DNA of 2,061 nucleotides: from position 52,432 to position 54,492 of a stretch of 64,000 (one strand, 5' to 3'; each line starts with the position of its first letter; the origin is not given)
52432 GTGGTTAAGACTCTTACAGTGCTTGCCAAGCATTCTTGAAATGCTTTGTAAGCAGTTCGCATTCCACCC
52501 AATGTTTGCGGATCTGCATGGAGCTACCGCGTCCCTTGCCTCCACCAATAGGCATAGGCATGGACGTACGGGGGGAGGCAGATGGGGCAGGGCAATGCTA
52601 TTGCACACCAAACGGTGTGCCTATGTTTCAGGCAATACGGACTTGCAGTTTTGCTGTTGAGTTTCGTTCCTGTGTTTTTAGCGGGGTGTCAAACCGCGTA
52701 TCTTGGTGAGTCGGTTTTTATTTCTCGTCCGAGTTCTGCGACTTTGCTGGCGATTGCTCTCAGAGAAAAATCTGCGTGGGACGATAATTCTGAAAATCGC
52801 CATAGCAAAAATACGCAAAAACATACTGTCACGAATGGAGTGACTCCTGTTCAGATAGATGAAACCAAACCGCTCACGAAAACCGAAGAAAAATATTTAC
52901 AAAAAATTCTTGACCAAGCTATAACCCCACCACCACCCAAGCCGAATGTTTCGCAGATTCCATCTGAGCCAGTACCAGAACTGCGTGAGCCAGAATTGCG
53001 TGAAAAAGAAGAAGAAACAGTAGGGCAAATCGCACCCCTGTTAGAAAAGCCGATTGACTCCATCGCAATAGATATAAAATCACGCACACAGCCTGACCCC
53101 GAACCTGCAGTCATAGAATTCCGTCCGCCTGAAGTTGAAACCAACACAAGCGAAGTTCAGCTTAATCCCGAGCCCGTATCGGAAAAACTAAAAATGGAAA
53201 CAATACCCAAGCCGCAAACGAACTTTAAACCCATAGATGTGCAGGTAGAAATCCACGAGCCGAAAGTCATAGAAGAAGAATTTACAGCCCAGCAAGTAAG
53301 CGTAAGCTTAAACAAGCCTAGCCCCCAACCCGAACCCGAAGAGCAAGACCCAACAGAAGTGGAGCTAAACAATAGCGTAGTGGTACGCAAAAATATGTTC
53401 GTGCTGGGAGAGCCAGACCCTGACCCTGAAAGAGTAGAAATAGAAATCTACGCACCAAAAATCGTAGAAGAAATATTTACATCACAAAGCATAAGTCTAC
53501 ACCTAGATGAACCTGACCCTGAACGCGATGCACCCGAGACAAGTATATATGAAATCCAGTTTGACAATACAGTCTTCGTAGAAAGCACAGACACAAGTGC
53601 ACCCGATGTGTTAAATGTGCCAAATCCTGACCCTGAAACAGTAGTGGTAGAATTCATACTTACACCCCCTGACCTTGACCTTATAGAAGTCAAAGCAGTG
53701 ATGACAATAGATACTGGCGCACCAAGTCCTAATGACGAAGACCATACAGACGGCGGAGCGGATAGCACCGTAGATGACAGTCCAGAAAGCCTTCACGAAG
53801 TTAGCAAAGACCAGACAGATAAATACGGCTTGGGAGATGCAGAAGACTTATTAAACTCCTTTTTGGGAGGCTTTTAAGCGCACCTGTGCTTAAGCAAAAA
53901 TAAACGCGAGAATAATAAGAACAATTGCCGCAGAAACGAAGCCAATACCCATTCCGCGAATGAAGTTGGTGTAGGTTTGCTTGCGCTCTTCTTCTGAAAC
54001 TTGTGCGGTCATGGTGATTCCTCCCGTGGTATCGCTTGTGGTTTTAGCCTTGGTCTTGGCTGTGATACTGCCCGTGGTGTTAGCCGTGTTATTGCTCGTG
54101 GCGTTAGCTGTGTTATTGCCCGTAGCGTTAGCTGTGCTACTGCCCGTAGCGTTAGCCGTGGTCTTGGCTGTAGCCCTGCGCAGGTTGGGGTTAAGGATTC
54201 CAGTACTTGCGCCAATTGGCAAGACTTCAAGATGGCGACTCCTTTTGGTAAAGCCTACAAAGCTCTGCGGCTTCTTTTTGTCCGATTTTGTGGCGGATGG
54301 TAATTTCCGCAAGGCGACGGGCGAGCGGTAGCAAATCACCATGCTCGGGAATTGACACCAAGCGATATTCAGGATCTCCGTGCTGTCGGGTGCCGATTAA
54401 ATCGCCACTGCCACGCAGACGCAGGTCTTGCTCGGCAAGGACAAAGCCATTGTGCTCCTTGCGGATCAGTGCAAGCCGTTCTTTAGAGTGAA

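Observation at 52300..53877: Low-GC locus encoding an acidic PDPE-repeat lipoprotein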

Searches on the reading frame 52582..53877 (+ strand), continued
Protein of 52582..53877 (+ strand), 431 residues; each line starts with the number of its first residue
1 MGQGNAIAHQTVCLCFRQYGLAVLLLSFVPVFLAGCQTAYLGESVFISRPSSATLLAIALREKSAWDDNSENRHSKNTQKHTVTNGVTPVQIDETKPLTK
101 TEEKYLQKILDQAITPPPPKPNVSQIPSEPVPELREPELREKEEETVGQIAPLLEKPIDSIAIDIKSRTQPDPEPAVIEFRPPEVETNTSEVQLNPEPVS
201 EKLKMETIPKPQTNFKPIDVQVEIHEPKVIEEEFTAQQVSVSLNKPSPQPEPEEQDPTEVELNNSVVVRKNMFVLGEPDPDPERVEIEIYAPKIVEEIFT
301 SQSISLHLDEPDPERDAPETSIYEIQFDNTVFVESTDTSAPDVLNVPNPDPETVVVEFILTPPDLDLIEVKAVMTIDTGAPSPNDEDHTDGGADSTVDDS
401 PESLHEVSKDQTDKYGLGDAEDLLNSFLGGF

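Call 43: search_solved_structures(query=A2, max_evalue=10)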
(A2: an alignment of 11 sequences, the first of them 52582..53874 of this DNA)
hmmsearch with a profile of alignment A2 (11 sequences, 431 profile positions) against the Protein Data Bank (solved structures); distinct sequences matched with E-value up to 10: 2.
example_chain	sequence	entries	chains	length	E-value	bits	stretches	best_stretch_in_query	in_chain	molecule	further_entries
6sq8_A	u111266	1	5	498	1.8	10.9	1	331-374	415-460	Fatty acid CoA ligase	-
6h1b_A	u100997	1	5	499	1.8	10.9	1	331-374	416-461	Fatty acid CoA ligase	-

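Call 65: find_related_loci(query=A2, collection=metagenome_contigs, flank=6000)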
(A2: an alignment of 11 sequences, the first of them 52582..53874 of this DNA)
Query A2 (431 aa) in metagenome_contigs; peptide patterns used: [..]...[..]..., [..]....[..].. (x = any residue, [..] = any of these).
600 stretches matched a pattern, but none encodes a relative of the query by tblastn (E <= 1e-3).

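Call 66: find_related_loci(query=A2, collection=viral_contigs, flank=3000)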
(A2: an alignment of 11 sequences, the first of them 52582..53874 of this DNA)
Query A2 (431 aa) in viral_contigs; peptide patterns used: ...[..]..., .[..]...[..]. (x = any residue, [..] = any of these).
449 stretches matched a pattern, but none encodes a relative of the query by tblastn (E <= 1e-3).
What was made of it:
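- Tried and rejected: JGI metagenome and IMG/VR scans found none (calls 65, 66).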

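Call 68: search_protein_families(library=phrogs, proteins=[window:52582-53877:+, P0002], max_evalue=0.1)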
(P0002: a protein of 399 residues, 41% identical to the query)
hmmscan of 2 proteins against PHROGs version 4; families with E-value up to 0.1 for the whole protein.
window:52582-53877:+ (431 aa): 0 families

P0002 (399 aa): 0 families

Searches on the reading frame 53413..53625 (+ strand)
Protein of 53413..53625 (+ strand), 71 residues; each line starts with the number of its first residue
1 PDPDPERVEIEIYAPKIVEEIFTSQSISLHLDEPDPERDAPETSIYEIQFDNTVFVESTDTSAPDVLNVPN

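Call 61: predict_structure(alignment_id=A5)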
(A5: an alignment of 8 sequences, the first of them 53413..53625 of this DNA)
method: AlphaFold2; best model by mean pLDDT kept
length: 71 residues; sequences in the alignment: 8
mean_pLDDT: 60.1   pTM: 0.14
mean pLDDT of the five models: 60.1, 58.7, 57.2, 57.1, 53.8
residues with pLDDT >= 90: 0; 70-90: 29; 50-70: 17; < 50: 25
segments of 3 or more residues with pLDDT < 50: 49-71
pLDDT, mean of each block of 10 residues (from residue 1): 77 79 73 62 50 42 41 36
secondary structure: DSSP gave nothing for this model
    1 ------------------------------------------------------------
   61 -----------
elements in order:
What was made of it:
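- A single repeat unit modelled with an 8-unit alignment gives pLDDT 60, pTM 0.14 and no secondary structure (call 61). pLDDT is 73-79 over the first 30 residues of the unit model (call 61).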

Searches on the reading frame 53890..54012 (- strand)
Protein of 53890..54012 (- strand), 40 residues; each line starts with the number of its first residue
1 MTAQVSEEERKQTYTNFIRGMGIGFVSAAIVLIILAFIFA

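Call 69: search_protein_families(library=pfam, proteins=[window:53890-54012:-], max_evalue=0.01)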
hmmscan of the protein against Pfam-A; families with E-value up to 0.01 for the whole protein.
window:53890-54012:- (40 aa): 1 family
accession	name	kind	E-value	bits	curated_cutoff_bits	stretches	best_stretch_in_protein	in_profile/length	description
PF07835.17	COX4_pro_2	-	0.00023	21.8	22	1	9-39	16-46/46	Bacterial aa3 type cytochrome c oxidase subunit IV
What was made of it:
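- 53890..54012 (-): Convergent neighbour: a 40-aa gene resembling aa3-type cytochrome oxidase subunit IV. The 150-aa ORF in the ORF list is an upstream extension through a repeat. Pfam COX4_pro_2, E 2.3e-4, 21.8 bits against a cut-off of 22 (call 69).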

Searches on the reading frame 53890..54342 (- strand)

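Call 3: search_protein_families(library=pfam, proteins=[window:53890-54342:-], max_evalue=0.1)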
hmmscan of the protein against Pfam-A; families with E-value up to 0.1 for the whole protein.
window:53890-54342:- (150 aa): 1 family
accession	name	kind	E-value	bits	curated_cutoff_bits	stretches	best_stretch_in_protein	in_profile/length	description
PF07835.17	COX4_pro_2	-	0.0032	18.1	22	1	119-149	16-46/46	Bacterial aa3 type cytochrome c oxidase subunit IV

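Call 4: search_protein_families(library=ncbifam, proteins=[window:53890-54342:-], max_evalue=0.1)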
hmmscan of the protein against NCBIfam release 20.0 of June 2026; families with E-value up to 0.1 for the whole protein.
window:53890-54342:- (150 aa): 1 family
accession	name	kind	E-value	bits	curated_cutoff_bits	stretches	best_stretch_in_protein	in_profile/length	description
NF045771.1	MPN454_MG319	equivalog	0.0031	17.8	60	1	84-149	63-123/133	MG319/MPN454 family protein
